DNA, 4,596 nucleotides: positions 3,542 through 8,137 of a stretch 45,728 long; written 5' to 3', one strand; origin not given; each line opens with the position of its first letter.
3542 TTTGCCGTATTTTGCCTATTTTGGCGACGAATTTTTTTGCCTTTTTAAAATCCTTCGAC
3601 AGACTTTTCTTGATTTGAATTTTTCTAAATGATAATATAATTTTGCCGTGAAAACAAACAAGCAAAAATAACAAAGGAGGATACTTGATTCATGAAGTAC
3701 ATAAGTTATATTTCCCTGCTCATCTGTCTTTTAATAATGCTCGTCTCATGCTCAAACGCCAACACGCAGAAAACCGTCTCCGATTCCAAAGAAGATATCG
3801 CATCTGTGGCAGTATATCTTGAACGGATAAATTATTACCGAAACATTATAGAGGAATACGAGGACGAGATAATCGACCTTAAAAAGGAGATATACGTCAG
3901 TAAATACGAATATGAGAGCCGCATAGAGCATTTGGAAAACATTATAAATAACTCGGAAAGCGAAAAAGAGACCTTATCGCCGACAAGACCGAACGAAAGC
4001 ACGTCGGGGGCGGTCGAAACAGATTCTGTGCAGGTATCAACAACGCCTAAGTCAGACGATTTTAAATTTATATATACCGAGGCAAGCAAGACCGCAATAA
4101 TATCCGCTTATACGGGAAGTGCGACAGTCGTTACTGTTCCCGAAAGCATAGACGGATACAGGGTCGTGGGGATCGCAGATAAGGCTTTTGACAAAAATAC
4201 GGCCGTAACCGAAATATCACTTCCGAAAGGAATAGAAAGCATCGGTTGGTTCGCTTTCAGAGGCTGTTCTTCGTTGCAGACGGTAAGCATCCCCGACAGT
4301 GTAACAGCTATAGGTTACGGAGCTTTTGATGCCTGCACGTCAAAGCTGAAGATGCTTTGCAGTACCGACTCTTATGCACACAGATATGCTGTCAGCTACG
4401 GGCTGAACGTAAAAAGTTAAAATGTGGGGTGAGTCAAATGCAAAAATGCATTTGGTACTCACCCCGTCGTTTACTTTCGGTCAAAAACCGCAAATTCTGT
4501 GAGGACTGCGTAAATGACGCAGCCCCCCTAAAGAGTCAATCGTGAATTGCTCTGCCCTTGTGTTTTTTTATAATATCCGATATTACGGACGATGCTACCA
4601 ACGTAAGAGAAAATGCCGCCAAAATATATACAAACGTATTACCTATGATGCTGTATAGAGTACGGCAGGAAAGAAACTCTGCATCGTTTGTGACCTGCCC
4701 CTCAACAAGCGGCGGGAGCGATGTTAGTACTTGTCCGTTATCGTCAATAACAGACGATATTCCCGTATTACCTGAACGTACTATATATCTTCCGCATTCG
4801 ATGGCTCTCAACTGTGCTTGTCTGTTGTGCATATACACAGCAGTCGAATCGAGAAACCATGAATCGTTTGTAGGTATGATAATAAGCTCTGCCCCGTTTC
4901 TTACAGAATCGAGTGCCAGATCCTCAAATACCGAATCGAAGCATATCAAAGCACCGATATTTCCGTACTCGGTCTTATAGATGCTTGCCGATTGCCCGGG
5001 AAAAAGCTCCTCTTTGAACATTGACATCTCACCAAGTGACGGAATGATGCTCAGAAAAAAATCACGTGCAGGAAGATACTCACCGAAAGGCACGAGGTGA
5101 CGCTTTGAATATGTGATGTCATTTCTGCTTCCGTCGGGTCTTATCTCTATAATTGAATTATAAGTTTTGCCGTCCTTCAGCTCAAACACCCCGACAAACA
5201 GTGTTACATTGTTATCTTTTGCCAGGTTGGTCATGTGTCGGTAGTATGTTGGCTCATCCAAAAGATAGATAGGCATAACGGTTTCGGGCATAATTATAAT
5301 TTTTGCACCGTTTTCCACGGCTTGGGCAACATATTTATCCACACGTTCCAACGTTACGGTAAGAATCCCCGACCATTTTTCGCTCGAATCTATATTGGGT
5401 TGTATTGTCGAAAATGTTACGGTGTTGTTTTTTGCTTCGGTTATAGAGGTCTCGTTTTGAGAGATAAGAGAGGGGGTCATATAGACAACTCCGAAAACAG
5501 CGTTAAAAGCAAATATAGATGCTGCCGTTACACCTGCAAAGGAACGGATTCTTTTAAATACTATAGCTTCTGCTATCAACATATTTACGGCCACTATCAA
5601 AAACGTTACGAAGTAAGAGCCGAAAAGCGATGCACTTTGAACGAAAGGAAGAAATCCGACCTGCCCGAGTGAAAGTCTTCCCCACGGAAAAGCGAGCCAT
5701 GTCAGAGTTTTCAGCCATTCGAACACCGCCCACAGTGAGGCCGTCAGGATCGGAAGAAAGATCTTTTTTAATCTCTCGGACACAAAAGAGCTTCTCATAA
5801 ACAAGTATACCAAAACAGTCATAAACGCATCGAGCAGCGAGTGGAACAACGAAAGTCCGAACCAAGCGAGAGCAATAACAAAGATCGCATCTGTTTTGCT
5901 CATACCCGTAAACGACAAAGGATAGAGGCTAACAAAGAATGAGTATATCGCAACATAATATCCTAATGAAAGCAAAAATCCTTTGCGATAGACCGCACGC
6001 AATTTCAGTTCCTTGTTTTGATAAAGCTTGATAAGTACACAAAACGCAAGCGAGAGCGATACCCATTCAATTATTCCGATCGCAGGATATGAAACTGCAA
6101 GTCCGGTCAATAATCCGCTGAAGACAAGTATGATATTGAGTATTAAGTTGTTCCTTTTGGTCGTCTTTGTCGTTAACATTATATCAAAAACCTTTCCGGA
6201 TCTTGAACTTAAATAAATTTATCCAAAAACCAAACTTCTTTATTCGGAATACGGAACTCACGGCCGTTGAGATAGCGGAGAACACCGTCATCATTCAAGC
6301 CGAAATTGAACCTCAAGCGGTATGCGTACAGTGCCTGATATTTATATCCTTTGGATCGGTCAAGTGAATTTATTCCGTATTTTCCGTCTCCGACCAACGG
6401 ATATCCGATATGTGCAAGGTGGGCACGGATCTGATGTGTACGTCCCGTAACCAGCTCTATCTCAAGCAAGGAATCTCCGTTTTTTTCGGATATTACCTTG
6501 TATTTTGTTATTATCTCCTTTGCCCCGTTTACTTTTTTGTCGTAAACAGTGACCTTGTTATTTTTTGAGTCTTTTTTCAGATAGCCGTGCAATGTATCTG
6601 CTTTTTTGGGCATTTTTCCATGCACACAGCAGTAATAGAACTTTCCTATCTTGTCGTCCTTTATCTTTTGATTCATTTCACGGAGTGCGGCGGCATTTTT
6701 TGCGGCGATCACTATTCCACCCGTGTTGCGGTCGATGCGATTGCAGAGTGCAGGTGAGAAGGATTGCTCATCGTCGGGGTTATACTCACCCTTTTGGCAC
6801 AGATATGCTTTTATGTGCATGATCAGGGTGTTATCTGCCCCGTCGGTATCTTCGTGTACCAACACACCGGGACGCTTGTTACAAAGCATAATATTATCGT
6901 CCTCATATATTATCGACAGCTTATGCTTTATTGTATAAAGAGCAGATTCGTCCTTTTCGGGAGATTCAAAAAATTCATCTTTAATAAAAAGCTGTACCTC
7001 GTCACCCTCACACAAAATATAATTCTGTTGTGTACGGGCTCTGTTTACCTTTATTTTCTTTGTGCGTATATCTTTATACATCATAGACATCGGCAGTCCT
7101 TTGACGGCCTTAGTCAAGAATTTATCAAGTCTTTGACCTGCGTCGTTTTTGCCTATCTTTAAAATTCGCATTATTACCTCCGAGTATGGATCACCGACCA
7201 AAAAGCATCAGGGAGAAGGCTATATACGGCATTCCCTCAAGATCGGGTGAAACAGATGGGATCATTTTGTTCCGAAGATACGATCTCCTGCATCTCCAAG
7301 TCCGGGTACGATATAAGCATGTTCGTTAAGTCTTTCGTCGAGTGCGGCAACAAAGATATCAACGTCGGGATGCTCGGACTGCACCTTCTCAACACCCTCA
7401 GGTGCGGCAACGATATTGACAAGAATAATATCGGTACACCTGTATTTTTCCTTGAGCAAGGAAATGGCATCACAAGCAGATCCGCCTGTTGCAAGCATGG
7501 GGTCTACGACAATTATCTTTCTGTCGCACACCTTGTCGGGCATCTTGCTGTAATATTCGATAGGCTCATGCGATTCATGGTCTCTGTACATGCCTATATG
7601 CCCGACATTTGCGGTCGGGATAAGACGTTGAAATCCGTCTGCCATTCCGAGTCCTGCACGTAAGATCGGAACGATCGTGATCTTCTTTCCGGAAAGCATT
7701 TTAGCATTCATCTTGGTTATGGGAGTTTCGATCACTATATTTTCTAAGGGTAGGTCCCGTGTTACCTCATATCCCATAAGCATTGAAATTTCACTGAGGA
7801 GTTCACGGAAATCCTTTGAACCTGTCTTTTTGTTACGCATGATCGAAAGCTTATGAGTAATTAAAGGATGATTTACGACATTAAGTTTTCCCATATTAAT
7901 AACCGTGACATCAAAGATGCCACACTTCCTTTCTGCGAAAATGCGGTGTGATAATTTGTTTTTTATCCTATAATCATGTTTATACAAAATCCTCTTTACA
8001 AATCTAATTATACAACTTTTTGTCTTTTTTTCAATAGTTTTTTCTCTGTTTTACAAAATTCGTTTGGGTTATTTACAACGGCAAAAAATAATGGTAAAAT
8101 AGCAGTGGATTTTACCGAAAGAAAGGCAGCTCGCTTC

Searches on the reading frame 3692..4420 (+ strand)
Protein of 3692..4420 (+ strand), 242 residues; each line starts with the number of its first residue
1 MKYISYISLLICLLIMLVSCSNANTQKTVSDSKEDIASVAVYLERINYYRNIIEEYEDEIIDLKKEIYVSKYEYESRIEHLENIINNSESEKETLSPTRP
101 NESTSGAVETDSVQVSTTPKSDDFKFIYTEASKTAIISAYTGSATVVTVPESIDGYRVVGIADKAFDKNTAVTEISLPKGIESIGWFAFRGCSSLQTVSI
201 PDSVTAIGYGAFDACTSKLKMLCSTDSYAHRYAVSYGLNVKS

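Call 64: search_protein_families(library=pfam, proteins=[window:3692-4420:+], max_evalue=0.001)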
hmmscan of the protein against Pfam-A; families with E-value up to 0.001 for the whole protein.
window:3692-4420:+ (242 aa): 1 family
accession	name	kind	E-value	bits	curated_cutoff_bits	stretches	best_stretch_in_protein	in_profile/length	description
PF13306.12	LRR_5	-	1.3e-13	51.4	27.7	1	161-217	3-57/127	BspA type Leucine rich repeat region (6 copies)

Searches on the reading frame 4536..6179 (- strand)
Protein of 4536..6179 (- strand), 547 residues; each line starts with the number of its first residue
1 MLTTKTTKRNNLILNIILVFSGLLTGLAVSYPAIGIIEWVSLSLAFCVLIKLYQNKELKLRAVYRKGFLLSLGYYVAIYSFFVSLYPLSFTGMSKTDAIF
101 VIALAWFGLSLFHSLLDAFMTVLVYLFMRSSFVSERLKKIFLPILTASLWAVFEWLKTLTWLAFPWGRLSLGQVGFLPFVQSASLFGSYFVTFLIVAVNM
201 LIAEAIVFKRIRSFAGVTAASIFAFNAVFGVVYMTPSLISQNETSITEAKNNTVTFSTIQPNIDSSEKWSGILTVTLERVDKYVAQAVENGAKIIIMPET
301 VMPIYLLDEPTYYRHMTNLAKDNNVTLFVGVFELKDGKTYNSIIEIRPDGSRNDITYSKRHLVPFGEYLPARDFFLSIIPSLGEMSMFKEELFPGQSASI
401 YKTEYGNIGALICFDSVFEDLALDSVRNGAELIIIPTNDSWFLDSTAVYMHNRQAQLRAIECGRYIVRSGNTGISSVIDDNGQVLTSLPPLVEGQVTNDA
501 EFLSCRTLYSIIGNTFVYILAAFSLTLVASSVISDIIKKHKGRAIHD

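Call 64: search_protein_families(library=pfam, proteins=[window:4536-6179:-], max_evalue=0.001)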
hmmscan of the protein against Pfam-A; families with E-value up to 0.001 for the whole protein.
window:4536-6179:- (547 aa): 2 families
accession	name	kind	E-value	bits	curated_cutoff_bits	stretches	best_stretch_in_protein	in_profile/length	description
PF00795.27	CN_hydrolase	-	7.5e-34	117.6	23.2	1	262-494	8-240/256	Carbon-nitrogen hydrolase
PF20154.4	LNT_N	-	2.8e-17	63.8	27.1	1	21-201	1-159/159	Apolipoprotein N-acyltransferase N-terminal domain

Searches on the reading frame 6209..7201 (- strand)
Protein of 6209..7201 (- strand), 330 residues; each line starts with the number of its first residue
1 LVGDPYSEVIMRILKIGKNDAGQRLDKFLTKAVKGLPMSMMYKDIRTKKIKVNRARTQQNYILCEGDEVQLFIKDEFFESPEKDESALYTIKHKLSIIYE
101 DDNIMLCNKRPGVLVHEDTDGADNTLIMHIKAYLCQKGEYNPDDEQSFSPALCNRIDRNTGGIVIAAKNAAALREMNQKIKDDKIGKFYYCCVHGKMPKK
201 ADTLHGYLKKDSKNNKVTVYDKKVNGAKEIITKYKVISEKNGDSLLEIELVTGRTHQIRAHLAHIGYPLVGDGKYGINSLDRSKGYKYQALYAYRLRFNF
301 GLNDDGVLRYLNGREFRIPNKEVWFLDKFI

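Call 64: search_protein_families(library=pfam, proteins=[window:6209-7201:-], max_evalue=0.001)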
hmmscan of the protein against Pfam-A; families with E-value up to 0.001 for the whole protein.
window:6209-7201:- (330 aa): 2 families
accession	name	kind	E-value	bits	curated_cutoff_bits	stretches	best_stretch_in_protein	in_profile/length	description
PF00849.27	PseudoU_synth_2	-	7.3e-33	114.4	26.8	1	103-264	1-152/152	RNA pseudouridylate synthase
PF01479.30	S4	-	7.4e-06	26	22.8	1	23-69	1-48/48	S4 domain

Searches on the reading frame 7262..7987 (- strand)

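Call 64: search_protein_families(library=pfam, proteins=[window:7262-7987:-], max_evalue=0.001)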
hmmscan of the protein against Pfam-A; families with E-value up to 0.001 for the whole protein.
window:7262-7987:- (241 aa): 3 families
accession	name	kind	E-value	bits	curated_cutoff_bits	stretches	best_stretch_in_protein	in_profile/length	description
PF14681.12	UPRTase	-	1.4e-78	263.6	27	1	37-240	1-206/206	Uracil phosphoribosyltransferase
PF00156.33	Pribosyltran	-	7e-09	35.6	26.3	1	86-205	15-136/158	Phosphoribosyl transferase domain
PF24390.1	PRTase-CE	-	8.2e-05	23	27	1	151-219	101-174/253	PRTase-CE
